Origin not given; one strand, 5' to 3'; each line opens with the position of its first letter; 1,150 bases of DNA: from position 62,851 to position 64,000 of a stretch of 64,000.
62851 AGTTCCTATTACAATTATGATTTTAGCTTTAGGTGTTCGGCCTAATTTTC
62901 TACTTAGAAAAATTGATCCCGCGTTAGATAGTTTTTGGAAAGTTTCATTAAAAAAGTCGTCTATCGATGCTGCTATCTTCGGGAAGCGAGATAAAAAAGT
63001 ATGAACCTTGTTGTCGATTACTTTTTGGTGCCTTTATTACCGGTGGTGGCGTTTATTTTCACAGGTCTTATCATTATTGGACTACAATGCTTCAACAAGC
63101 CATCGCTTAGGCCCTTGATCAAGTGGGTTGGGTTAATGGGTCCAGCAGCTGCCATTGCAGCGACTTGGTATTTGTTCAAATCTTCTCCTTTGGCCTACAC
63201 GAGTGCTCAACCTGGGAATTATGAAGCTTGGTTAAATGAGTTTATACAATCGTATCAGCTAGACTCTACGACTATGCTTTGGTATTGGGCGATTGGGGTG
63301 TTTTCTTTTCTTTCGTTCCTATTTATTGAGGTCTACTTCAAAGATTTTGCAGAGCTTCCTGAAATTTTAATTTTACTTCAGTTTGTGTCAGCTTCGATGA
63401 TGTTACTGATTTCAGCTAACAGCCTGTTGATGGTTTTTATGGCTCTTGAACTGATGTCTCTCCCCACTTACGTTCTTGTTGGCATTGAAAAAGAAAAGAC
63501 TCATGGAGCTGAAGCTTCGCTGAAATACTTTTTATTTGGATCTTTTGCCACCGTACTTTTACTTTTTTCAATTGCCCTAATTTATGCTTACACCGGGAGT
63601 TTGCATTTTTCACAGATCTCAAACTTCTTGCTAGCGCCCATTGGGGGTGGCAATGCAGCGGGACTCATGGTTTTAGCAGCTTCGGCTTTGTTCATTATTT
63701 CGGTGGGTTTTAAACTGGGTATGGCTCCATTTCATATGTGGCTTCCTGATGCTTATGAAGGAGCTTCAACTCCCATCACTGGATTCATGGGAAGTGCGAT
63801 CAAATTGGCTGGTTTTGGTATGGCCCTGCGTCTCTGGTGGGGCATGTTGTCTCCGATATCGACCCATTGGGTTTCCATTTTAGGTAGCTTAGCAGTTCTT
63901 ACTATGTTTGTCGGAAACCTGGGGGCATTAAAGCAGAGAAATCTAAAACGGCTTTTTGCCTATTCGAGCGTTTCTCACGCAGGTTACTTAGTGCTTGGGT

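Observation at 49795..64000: Two tandem, divergent membrane-arm-only complex I gene sets (nuoA-H-J-K-L-M-N twice) with no peripheral-arm genes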

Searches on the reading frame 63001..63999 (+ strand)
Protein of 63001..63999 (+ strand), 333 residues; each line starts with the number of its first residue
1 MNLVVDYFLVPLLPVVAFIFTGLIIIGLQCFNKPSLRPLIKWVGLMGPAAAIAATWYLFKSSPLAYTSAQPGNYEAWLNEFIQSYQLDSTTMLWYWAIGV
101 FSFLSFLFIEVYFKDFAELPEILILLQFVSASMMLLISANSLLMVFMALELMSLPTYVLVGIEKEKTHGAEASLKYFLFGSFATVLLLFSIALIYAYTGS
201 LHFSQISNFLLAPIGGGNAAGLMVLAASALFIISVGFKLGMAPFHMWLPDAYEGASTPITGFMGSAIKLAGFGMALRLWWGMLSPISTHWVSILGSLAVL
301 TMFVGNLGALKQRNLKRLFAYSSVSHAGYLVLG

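Call 8: search_protein_families(library=pfam, proteins=[window:63001-63999:+])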
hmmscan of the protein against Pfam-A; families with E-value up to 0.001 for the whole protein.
window:63001-63999:+ (333 aa): 1 family
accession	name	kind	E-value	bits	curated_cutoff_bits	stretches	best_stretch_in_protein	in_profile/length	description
PF00361.26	Proton_antipo_M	-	5.9e-49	167.3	21.5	1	139-333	1-189/294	NADH:quinone oxidoreductase/Mrp antiporter, TM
